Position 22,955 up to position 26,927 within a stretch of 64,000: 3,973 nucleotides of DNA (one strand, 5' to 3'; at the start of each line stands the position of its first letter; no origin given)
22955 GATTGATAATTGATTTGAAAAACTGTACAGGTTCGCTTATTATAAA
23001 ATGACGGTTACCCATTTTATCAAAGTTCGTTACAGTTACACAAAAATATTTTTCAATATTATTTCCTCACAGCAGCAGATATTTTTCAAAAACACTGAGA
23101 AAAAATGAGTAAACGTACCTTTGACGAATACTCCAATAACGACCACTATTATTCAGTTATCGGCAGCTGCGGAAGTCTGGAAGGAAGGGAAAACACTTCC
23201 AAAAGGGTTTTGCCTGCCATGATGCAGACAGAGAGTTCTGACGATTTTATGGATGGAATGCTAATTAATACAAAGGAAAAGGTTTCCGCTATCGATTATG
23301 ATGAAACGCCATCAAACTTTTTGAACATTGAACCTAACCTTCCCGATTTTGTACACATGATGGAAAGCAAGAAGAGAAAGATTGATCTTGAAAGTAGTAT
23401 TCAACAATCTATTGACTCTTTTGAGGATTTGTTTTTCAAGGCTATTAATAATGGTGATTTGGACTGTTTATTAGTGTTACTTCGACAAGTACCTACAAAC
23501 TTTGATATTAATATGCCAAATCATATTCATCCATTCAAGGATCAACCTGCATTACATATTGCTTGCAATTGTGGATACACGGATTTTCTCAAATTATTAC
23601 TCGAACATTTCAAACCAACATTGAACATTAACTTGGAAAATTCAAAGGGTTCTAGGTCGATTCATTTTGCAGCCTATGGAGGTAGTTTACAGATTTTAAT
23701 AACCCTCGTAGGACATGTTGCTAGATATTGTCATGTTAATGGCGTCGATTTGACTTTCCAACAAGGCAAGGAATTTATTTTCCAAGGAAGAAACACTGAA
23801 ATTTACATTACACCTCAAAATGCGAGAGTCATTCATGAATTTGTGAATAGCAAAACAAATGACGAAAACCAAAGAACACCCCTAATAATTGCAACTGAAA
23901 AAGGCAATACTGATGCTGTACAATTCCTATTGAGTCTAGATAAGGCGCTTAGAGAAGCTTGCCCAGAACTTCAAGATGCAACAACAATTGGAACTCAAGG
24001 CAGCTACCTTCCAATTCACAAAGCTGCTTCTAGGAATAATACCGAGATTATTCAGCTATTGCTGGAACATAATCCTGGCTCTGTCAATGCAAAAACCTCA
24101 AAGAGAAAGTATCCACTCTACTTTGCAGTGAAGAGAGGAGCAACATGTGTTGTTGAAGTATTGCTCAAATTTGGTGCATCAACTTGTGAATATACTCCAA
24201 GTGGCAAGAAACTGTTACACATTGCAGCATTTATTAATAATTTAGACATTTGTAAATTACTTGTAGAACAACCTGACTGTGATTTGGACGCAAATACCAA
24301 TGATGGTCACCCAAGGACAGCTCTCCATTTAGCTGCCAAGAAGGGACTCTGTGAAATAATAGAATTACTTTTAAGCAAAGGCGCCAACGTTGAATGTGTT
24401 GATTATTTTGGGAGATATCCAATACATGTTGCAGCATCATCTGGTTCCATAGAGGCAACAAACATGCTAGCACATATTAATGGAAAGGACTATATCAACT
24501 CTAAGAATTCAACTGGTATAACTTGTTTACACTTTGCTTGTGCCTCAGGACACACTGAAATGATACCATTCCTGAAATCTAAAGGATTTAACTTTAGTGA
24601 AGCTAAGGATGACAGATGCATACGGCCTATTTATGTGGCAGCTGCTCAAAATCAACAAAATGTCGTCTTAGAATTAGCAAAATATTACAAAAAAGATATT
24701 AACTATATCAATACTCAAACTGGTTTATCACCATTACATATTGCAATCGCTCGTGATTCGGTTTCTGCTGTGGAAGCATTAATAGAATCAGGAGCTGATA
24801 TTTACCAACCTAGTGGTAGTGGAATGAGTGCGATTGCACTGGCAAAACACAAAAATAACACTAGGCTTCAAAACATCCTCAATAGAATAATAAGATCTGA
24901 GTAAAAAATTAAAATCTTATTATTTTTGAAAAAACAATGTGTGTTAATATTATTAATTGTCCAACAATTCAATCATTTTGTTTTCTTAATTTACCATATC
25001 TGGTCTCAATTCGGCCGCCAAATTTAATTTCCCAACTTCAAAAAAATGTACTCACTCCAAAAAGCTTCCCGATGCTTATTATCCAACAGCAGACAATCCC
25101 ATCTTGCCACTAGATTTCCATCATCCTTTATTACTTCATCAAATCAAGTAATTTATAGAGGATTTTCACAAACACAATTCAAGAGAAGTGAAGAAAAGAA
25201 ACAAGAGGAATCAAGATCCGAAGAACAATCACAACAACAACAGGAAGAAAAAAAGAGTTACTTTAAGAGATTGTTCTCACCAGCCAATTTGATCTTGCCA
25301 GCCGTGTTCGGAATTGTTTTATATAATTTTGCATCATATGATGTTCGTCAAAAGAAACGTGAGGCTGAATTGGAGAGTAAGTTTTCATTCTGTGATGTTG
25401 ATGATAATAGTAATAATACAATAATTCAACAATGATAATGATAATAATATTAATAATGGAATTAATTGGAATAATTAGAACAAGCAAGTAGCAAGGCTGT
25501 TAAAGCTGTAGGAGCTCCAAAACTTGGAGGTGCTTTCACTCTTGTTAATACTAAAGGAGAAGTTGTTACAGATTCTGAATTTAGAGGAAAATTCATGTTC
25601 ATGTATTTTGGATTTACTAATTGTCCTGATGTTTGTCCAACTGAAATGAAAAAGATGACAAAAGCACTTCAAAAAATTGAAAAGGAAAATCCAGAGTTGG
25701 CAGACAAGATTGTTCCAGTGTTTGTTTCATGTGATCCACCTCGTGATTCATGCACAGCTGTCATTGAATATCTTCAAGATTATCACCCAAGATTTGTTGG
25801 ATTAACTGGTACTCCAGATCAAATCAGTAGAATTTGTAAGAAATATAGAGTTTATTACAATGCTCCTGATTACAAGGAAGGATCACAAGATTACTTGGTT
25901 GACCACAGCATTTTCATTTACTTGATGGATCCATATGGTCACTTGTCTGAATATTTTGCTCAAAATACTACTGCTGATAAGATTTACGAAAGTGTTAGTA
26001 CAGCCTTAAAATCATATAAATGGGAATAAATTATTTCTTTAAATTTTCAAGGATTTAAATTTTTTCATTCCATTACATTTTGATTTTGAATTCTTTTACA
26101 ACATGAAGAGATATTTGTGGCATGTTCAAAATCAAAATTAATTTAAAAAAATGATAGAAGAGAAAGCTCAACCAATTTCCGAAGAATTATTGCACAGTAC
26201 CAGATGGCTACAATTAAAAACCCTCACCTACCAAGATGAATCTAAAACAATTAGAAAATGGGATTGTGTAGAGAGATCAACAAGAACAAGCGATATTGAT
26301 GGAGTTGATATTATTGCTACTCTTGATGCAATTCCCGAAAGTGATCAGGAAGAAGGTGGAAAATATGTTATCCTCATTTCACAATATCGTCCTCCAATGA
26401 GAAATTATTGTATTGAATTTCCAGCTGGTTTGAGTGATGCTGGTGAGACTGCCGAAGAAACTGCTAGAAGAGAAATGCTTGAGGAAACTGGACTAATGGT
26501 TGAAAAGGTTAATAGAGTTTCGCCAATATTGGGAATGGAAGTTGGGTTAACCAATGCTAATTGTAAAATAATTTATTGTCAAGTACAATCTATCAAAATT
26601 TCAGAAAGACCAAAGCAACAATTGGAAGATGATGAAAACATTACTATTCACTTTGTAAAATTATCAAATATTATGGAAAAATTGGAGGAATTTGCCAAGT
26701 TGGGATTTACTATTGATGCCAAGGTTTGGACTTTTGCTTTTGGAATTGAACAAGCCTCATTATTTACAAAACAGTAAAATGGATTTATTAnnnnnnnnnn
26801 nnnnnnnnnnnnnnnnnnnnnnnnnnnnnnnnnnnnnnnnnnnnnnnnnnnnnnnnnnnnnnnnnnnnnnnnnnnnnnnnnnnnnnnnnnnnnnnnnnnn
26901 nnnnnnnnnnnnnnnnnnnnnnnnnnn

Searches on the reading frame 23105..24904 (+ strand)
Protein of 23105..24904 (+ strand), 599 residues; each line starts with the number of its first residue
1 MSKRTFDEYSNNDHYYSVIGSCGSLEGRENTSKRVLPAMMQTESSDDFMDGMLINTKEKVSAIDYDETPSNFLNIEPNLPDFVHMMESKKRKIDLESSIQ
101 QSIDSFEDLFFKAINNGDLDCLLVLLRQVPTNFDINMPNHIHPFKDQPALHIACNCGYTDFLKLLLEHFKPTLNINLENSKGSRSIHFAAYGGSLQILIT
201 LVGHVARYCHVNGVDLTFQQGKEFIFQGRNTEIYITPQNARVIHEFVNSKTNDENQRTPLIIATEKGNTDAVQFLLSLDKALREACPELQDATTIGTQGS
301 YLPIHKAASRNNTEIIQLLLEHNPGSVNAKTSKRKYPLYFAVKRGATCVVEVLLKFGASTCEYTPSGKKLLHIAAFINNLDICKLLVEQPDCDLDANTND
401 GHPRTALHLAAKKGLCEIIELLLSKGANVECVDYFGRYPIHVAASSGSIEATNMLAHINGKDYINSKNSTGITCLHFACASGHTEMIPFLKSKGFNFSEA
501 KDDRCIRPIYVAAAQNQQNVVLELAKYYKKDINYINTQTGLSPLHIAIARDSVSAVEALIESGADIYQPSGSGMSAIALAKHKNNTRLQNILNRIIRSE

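Call 25: search_protein_families(library=pfam, proteins=[window:23105-24904:+], max_evalue=0.001)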
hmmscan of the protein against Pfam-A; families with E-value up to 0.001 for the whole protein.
window:23105-24904:+ (599 aa): 6 families
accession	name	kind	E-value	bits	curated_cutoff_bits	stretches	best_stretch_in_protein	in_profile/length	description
PF12796.13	Ank_2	-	3.7e-67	223.4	27.3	7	371-461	1-84/90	Ankyrin repeats (3 copies)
PF00023.36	Ank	-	1.3e-50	167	21.1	2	404-433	3-32/33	Ankyrin repeat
PF13637.12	Ank_4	-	6.5e-46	153.8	22.7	3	407-455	1-49/50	Ankyrin repeats (many copies)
PF13606.12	Ank_3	-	8.9e-45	145.3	22.3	1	404-430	3-29/30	Ankyrin repeat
PF13857.12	Ank_5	-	2.6e-44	149.2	27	3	319-374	1-56/56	Ankyrin repeats (many copies)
PF24521.3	Ank_KRIT1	-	6.2e-12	45.9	80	0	254-324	44-109/149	KRIT1 ankyrin-repeats domain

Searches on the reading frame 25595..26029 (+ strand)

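Call 25: search_protein_families(library=pfam, proteins=[window:25595-26029:+], max_evalue=0.001)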
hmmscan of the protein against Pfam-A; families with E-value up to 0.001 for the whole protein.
window:25595-26029:+ (144 aa): 2 families
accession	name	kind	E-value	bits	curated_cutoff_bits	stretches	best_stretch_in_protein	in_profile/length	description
PF02630.20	SCO1-SenC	-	8.7e-37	126.5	22.8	1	1-116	24-133/134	SCO1/SenC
PF13905.12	Thioredoxin_8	-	0.00046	20.9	27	1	2-64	5-62/94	Thioredoxin-like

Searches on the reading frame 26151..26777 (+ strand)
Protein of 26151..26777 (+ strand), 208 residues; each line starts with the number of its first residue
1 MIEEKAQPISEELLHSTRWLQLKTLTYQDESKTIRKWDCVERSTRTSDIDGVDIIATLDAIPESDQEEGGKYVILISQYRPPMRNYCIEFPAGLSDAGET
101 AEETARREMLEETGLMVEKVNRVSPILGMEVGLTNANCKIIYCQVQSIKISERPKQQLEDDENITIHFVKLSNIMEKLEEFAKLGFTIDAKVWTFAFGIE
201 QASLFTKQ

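Call 25: search_protein_families(library=pfam, proteins=[window:26151-26777:+], max_evalue=0.001)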
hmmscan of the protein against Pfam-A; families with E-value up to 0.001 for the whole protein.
window:26151-26777:+ (208 aa): 1 family
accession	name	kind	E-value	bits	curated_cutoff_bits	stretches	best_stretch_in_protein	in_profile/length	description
PF00293.34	NUDIX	-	6.4e-12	46.1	21.1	1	68-174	13-118/134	NUDIX domain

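Call 60: find_homologous_proteins(query=window:26151-26777:+, max_evalue=1e-10)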
Query window:26151-26777:+ (208 aa): 5 proteins with E <= 1e-10 among 253 candidates.
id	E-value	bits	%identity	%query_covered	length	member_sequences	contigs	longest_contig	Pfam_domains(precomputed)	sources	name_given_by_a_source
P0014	1.3e-132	458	100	100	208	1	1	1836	PF00293.35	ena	-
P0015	6.4e-77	276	67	92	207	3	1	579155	PF00293.35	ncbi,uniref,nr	ncbi:hypothetical protein FDP41_006583 [Naegleria fowleri]|uniref:Nudix hydrolase domain-containing 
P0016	1.0e-21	96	33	98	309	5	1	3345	PF00293.35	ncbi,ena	-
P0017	1.3e-13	69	34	88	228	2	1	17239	PF00293.35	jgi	-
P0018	1.2e-12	66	32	91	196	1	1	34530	PF00293.35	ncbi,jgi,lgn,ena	jgi:ADP-ribose pyrophosphatase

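Call 62: find_encoding_contigs(protein=P0015, flank=10000, max_places=3)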
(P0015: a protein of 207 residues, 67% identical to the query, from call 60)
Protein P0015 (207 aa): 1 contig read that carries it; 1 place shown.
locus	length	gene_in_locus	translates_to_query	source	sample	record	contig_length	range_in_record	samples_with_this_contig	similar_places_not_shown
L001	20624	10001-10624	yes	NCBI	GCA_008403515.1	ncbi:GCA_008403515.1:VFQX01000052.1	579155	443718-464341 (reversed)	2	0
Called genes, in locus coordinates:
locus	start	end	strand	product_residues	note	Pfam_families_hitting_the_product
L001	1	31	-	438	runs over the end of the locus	-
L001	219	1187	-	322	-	PF01642:MM_CoA_mutase, PF02310:B12-binding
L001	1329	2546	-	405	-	PF01642:MM_CoA_mutase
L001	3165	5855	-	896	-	-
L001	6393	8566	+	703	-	PF12796:Ank_2, PF12796:Ank_2, PF13637:Ank_4 (weak), PF12796:Ank_2, PF13857:Ank_5 (weak), PF00023:Ank (weak), PF12796:Ank_2, PF13637:Ank_4, +3 more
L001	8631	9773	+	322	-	PF00578:AhpC-TSA (weak), PF02630:SCO1-SenC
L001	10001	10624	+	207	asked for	PF00293:NUDIX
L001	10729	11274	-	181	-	-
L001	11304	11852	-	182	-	-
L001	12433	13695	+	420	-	PF13365:Trypsin_2 (faint)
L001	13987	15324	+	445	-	PF00646:F-box (weak), PF12937:F-box-like (weak)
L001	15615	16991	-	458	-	PF06047:Nkap_C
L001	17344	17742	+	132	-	-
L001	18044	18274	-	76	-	-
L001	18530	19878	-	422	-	PF08242:Methyltransf_12 (faint), PF13847:Methyltransf_31, PF08241:Methyltransf_11, PF13649:Methyltransf_25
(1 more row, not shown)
